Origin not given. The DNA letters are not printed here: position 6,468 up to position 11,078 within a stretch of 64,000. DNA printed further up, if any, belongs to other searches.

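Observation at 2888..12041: Three-gene outer-membrane module: oversized TonB-receptor-like barrel + 1436-aa T9SS cargo + dedicated PorV/PorQ-like protein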

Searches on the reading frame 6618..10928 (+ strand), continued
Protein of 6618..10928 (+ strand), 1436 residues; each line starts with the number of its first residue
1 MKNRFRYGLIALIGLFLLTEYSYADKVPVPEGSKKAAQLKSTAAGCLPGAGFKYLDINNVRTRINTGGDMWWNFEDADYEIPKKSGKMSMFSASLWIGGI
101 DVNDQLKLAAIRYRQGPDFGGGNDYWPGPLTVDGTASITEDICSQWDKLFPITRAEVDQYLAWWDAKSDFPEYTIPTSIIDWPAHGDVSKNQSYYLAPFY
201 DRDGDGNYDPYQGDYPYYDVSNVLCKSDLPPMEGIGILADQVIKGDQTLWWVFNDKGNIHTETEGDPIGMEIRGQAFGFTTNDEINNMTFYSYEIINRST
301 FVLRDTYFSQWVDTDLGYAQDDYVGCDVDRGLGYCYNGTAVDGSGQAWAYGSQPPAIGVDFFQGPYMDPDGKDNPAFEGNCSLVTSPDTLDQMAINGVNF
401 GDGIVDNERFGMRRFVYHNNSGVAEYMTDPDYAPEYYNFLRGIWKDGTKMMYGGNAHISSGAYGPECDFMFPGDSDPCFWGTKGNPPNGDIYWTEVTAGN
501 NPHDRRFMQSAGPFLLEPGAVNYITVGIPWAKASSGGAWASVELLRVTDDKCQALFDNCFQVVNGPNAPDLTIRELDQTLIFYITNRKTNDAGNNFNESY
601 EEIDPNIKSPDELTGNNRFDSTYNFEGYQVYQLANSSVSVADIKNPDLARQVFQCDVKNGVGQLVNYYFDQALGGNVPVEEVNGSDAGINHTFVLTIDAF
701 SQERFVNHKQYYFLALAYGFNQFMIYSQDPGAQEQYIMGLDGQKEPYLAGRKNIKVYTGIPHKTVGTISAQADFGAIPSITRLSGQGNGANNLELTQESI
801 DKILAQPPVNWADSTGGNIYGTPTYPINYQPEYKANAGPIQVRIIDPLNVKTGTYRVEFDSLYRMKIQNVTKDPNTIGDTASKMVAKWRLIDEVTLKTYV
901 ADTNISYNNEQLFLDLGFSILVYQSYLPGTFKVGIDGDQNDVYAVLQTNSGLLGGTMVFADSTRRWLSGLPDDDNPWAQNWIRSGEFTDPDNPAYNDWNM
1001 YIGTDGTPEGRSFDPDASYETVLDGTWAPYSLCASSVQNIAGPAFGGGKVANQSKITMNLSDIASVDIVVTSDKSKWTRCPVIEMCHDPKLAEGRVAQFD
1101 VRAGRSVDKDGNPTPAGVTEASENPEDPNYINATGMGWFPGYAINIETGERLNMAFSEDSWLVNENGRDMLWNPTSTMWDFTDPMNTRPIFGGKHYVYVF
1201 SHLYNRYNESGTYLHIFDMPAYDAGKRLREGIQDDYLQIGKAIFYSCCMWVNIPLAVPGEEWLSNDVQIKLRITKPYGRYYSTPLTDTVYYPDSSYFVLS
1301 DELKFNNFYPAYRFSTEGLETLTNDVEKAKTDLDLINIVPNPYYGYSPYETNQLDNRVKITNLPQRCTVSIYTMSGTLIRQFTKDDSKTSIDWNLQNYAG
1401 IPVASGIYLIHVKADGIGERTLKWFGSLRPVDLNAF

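Call 36: find_related_loci(query=A3, collection=genome_contigs, flank=8000)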
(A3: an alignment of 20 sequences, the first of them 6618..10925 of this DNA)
Query A3 (1436 aa) in genome_contigs; peptide patterns used: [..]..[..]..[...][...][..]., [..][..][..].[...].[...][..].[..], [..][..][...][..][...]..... (x = any residue, [..] = any of these).
600 stretches matched a pattern (row limit reached: there are more); 586 encode a relative of the query (tblastn E <= 1e-3); the best 80 are kept; 80 distinct loci.
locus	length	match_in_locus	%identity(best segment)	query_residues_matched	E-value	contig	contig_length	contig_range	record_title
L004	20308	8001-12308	86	1-1436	0e+0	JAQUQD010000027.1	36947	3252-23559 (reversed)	MAG: Bacteroidales bacterium isolate STD1_41 NODE_2200_length_36947_cov_4.289680_Sandtown_D1, whole genome shotgun seque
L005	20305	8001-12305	72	1-1436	0e+0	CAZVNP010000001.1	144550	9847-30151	MAG TPA_asm: uncultured Lentimicrobiaceae bacterium isolate SRP098346_co1_165 genome assembly, contig: NODE_7_length_144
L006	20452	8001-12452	59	1-1436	0e+0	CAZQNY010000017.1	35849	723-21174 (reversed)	MAG TPA_asm: uncultured Bacteroidales bacterium isolate binchicken_co42_502 genome assembly, contig: NODE_1039_length_35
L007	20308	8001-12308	60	1-1436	0e+0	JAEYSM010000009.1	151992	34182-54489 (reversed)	MAG: Bacteroidetes bacterium isolate OH_CBB_99 k127_629870, whole genome shotgun sequence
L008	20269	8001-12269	60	1-1436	0e+0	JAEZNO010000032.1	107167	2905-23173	MAG: Bacteroidetes bacterium isolate OH_CFB_158 k127_529237, whole genome shotgun sequence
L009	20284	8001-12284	61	1-1436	0e+0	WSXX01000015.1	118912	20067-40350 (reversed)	MAG: Bacteroidetes bacterium isolate X3_MetaBAT.13 scaffold_80, whole genome shotgun sequence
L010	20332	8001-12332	55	1-1436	0e+0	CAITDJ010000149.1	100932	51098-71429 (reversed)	MAG: uncultured Bacteroidetes bacterium isolate Loclat_bin-05130 genome assembly, contig: bin-05130:149/155, whole genom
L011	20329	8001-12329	54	1-1436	0e+0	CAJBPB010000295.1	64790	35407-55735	MAG: uncultured Bacteroidetes bacterium isolate Loc080925-7m_bin-0311 genome assembly, contig: bin-0311:295/385, whole g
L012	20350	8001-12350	54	1-1436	0e+0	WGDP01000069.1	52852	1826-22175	MAG: Bacteroidales bacterium isolate S145_9 k151_126801, whole genome shotgun sequence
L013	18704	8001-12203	54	1-1436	0e+0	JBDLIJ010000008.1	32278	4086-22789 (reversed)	MAG: Bacteroidota bacterium isolate MAG023 MAG023_8, whole genome shotgun sequence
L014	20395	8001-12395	53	6-1436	0e+0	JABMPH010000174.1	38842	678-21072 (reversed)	MAG: Bacteroidetes bacterium isolate bin.586 k141_2507979, whole genome shotgun sequence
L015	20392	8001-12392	53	1-1436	0e+0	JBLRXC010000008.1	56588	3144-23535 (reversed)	MAG: Bacteroidales bacterium isolate TamC05-27 NODE_8_length_56588_cov_4.349507, whole genome shotgun sequence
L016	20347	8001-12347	53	1-1436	0e+0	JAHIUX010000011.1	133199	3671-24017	MAG: Bacteroidetes bacterium isolate MM_PC_MetaG.mb.41 MM_PC_MetaG.mb.41_k141_233026, whole genome shotgun sequence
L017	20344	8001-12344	52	34-1436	0e+0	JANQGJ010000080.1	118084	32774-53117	MAG: Bacteroidales bacterium isolate PL23b_bin.4 k99_1905201, whole genome shotgun sequence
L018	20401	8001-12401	53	1-1436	0e+0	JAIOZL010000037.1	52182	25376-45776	MAG: Bacteroidales bacterium isolate Tobar13.5m-G8 Tobar13-5m-C717, whole genome shotgun sequence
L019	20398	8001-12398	52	1-1436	0e+0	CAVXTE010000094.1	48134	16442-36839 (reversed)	MAG: uncultured Bacteroidales bacterium isolate MFD02923.bin.2.102 genome assembly, contig: contig_52319, whole genome s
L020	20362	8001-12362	52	1-1436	0e+0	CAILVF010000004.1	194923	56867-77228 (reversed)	MAG: uncultured Bacteroidales bacterium isolate D14_bin-1408 genome assembly, contig: bin-1408:04/93, whole genome shotg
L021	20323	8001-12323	51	1-1436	0e+0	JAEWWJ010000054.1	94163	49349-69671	MAG: Bacteroidetes bacterium isolate OH_SDB_95 k127_847180, whole genome shotgun sequence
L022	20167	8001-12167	53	1-1436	0e+0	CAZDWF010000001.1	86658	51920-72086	MAG TPA_asm: uncultured Bacteroidales bacterium isolate SRP167671_co2_84 genome assembly, contig: NODE_302_length_86658_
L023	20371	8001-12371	53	1-1436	0e+0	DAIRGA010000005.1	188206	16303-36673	MAG TPA_asm: Bacteroidales bacterium isolate CTOTU29519 NODE_26_length_188206_cov_11.498105, whole genome shotgun sequen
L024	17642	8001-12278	54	1-1436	0e+0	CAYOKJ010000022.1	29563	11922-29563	MAG TPA_asm: uncultured Bacteroidales bacterium isolate binchicken_co49_109 genome assembly, contig: NODE_482_length_295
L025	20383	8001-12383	52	1-1436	0e+0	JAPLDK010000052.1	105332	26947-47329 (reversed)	MAG: Bacteroidetes bacterium isolate LacPavin_0419_WC90_MAG_45_18 LacPavin_0419_WC90_scaffold_52870, whole genome shotgu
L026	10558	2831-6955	52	1-1436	0e+0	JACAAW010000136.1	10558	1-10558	MAG: Bacteroidetes bacterium isolate Cfx2-01 MAG1_136, whole genome shotgun sequence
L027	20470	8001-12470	50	3-1436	0e+0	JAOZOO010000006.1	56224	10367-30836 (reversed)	MAG: Bacteroidales bacterium isolate GMC4.maxbin2.135_sub GMC4_229_length_56224_cov_16.630650, whole genome shotgun sequ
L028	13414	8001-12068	52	1-1436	0e+0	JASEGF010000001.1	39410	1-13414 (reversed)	MAG: Bacteroidales bacterium isolate Yes49-27 NODE_1_length_39410_cov_4.298056, whole genome shotgun sequence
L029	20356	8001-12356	49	1-1436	0e+0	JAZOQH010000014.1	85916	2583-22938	MAG: Bacteroidales bacterium isolate T1900045569_YK20190263.MAGScoT_cleanbin_000009 SGB_7960_k141_2595962, whole genome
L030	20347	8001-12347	49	1-1436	0e+0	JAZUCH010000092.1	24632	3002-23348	MAG: Bacteroidales bacterium isolate T1900045314_YK20190003.MAGScoT_cleanbin_000021 SGB_6272_k141_749965, whole genome s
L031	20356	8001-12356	49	1-1436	0e+0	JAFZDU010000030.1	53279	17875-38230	MAG: Bacteroidales bacterium isolate RGIG7675 Water_buffalos_Rectum-1__c167965, whole genome shotgun sequence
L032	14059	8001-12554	49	1-1436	0e+0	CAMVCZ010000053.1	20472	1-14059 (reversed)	MAG TPA_asm: uncultured Bacteroidales bacterium isolate SRR8387714_bin.55_metaWRAP_v1.3_MAG genome assembly, contig: ERZ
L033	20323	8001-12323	54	1-1436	0e+0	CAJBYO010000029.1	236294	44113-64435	MAG: uncultured Bacteroidales bacterium isolate Loc080925-6m_bin-0522 genome assembly, contig: bin-0522:029/104, whole g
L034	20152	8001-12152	50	1-1436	0e+0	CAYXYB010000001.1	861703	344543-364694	MAG TPA_asm: uncultured Lentimicrobiaceae bacterium isolate SRP263991_co5_611 genome assembly, contig: NODE_3_length_861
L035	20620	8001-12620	48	1-1436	0e+0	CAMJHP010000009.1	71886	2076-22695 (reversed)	MAG: uncultured Bacteroidales bacterium isolate SRR12081298_bin.45_metaWRAP_v1.3_MAG genome assembly, contig: ERZ1228977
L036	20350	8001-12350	49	1-1436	0e+0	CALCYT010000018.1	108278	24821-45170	MAG TPA_asm: uncultured Bacteroidales bacterium isolate ERR1278105_bin.52_CONCOCT_v1.1_MAG genome assembly, contig: ERZ8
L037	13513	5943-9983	50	1-1436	0e+0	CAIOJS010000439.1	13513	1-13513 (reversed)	uncultured bacterium isolate AlinenLipids_bin-6511 genome assembly, contig: bin-6511:439/558, whole genome shotgun seque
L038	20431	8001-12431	49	37-1436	0e+0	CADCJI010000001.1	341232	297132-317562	MAG: uncultured Bacteroidia bacterium isolate RUG14699 genome assembly, contig: RUG14699_asm_1, whole genome shotgun seq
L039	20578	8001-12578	47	1-1436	0e+0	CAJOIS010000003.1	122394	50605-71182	uncultured Bacteroidales bacterium isolate Red_deer_4_mag_37 genome assembly, contig: scaffold_285, whole genome shotgun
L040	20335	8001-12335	49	1-1436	0e+0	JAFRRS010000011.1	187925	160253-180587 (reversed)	MAG: Bacteroidales bacterium isolate RGIG2740 Goat_Omasum-4__c161527, whole genome shotgun sequence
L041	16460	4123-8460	54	1-1436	0e+0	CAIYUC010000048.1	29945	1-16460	MAG: uncultured Bacteroidales bacterium isolate A14_bin-1928 genome assembly, contig: bin-1928:048/244, whole genome sho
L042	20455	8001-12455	47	1-1436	0e+0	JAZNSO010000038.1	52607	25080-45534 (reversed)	MAG: Bacteroidales bacterium isolate T1900044809_TS20190275.MAGScoT_cleanbin_000008 SGB_2770_k141_840478, whole genome s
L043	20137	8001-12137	49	1-1436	0e+0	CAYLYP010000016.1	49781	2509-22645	MAG TPA_asm: uncultured Bacteroidales bacterium isolate SRP192927_co6_526 genome assembly, contig: NODE_964_length_49781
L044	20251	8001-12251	55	1-1436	0e+0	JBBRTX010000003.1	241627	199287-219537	MAG: Bacteroidales bacterium isolate La2_metabat2.315 La2_metabat2.315_K_1400370L241627_cov_23.0161, whole genome shotgu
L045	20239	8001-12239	48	1-1436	0e+0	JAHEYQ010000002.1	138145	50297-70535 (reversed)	MAG: Bacteroidales bacterium isolate nzgw131 NODE_74_length_138146_cov_4.523883, whole genome shotgun sequence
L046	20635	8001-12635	48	1-1436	0e+0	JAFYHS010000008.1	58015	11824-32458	MAG: Bacteroidales bacterium isolate RGIG7101 Water_buffalos_Abomasum-1__c20, whole genome shotgun sequence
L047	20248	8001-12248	46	1-1436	0e+0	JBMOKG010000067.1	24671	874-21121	MAG: Bacteroidales bacterium isolate Deming_bin.89 contig4791, whole genome shotgun sequence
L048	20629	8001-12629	44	1-1436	0e+0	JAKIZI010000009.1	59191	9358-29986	MAG: Bacteroidetes bacterium isolate UR.bin43 NODE_9_length_59191_cov_7.428460, whole genome shotgun sequence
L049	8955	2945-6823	47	38-1436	0e+0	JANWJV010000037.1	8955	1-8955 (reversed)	MAG: Bacteroidia bacterium isolate CRAIB_MAG76 c_000000020884, whole genome shotgun sequence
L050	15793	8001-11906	47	31-1436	0e+0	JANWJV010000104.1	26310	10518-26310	MAG: Bacteroidia bacterium isolate CRAIB_MAG76 c_000000058443, whole genome shotgun sequence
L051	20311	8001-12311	54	1-1436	0e+0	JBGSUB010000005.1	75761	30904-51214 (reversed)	MAG: Lentimicrobiaceae bacterium isolate JTS-AC422 k141_4425005, whole genome shotgun sequence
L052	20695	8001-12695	44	9-1436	0e+0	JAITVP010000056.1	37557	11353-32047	MAG: Bacteroidales bacterium isolate TD116_bin5 k119_502036, whole genome shotgun sequence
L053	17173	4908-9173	54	1-1436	0e+0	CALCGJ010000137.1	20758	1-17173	MAG TPA_asm: uncultured Bacteroidetes bacterium isolate ERR2206790_bin.55_CONCOCT_v1.1_MAG genome assembly, contig: ERZ8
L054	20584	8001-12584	43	42-1436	0e+0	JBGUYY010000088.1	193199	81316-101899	MAG: Bacteroidales bacterium isolate ruminal_MAG_467 ruminal_MAG_467_contig_0088, whole genome shotgun sequence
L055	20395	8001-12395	50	1-1436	0e+0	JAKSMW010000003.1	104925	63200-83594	MAG: Bacteroidales bacterium isolate Horse_feces135 MAG135_3, whole genome shotgun sequence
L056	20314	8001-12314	44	1-1436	0e+0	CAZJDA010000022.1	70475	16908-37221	MAG TPA_asm: uncultured Bacteroidales bacterium isolate SRP332253_co1_243 genome assembly, contig: NODE_357_length_70475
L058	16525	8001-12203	50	23-1436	0e+0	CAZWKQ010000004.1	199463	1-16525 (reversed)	MAG TPA_asm: uncultured Bacteroides sp. isolate binchicken_co20_288 genome assembly, contig: NODE_135_length_199463_cov_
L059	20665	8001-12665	43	1-1436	0e+0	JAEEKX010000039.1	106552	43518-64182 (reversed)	MAG: Bacteroidales bacterium isolate Tb.RUG.202 k141_10599213_flag=0_multi=34.0005_len=106552, whole genome shotgun sequ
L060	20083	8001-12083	44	9-1436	0e+0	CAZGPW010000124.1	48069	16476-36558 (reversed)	MAG TPA_asm: uncultured Bacteroidales bacterium isolate SRP067234_co1_134 genome assembly, contig: k99_760998, whole gen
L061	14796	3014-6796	46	42-1436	0e+0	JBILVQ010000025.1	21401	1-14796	MAG: Bacteroidia bacterium isolate ME2018-08-20_3300044629_group8_bin128 Rohwer_bin446_scaffold_1654_c1, whole genome sh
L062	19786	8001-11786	45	11-1436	0e+0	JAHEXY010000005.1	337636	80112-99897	MAG: Bacteroidetes bacterium isolate nzgw115 NODE_26_length_337637_cov_9.907273, whole genome shotgun sequence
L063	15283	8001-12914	40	1-1436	0e+0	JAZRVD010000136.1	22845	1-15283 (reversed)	MAG: Bacteroidales bacterium isolate T1900044954_TA20190008.MAGScoT_cleanbin_000043 SGB_3788_k141_1267415, whole genome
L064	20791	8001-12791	41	5-1436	0e+0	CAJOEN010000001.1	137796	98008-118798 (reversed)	uncultured Bacteroidales bacterium isolate Red_deer_2_mag_123 genome assembly, contig: scaffold_43, whole genome shotgun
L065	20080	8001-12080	44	12-1436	0e+0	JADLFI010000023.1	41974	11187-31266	MAG: Bacteroidia bacterium isolate SJ364 c_000000700980, whole genome shotgun sequence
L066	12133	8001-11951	44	39-1436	0e+0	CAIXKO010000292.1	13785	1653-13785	MAG: uncultured Bacteroidetes bacterium isolate Loclat_bin-03441 genome assembly, contig: bin-03441:292/916, whole genom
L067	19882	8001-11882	44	10-1436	0e+0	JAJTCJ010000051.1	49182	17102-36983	MAG: Bacteroidetes bacterium isolate C_No_T20_B_bin.80 scaffold_2163, whole genome shotgun sequence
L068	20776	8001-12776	42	1-1436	0e+0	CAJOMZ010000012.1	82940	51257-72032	uncultured Bacteroidales bacterium isolate Reindeer_2_mag_28 genome assembly, contig: scaffold_1944, whole genome shotgu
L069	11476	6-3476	53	285-1436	0e+0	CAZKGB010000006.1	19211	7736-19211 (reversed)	MAG TPA_asm: uncultured Lentimicrobiaceae bacterium isolate binchicken_co291_82 genome assembly, contig: NODE_641_length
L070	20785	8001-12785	41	1-1436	0e+0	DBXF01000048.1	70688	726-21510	MAG TPA_asm: Bacteroidales bacterium UBA1219 UBA1219_contig_17699, whole genome shotgun sequence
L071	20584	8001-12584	42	10-1436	0e+0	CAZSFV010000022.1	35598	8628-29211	MAG TPA_asm: uncultured Bacteroidaceae bacterium isolate SRP350583_co2_555 genome assembly, contig: NODE_1507_length_355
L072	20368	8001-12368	42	43-1436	0e+0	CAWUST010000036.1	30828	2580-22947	MAG: uncultured Flavobacteriales bacterium isolate HER19_SLT_250_bin_61_1 genome assembly, contig: HER19_SLT_250_bin_61-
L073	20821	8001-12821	41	1-1436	0e+0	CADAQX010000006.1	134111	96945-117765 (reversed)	MAG: uncultured Bacteroidetes bacterium isolate RUG13549 genome assembly, contig: RUG13549_asm_6, whole genome shotgun s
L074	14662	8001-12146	43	1-1436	0e+0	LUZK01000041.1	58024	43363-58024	MAG: Bacteroidales bacterium Bact_19 Bact_19_contig_2940, whole genome shotgun sequence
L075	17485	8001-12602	41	31-1436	0e+0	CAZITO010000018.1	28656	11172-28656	MAG TPA_asm: uncultured Bacteroidaceae bacterium isolate SRP313737_co1_337 genome assembly, contig: NODE_2603_length_286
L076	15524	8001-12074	43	9-1436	0e+0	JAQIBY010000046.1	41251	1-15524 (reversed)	MAG: Bacteroidales bacterium isolate GH38 k119_26169, whole genome shotgun sequence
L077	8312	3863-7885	43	6-1436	0e+0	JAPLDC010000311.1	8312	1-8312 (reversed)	MAG: Bacteroidetes bacterium isolate LacPavin_0920_WC57_MAG_35_7 LacPavin_0920_WC57_scaffold_93767, whole genome shotgun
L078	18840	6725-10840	42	3-1436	0e+0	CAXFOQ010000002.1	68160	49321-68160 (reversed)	MAG TPA_asm: uncultured Flavobacteriales bacterium isolate ERR599126_concoct_65 genome assembly, contig: ERZ841705.19, w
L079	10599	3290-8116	41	1-1436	0e+0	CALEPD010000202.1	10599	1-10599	MAG TPA_asm: uncultured Bacteroidales bacterium isolate SRR6425773_bin.50_CONCOCT_v1.1_MAG genome assembly, contig: ERZ1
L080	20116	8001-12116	43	1-1436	0e+0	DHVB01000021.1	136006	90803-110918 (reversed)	MAG TPA_asm: Bacteroidales bacterium UBA5219 UBA5219_contig_108, whole genome shotgun sequence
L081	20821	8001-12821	40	35-1436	0e+0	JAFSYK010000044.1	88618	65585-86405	MAG: Bacteroidales bacterium isolate RGIG3587 Goat_Rumen.Co__c1301098, whole genome shotgun sequence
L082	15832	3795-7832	42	33-1436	0e+0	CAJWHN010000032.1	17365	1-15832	MAG TPA_asm: uncultured Flavobacteriales bacterium isolate ERR598955_bin.21_MetaBAT_v2.12.1_MAG genome assembly, contig:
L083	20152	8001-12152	48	1-1436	0e+0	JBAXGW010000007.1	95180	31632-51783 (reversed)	MAG: Bacteroidota bacterium isolate ELA307 MAG307_7, whole genome shotgun sequence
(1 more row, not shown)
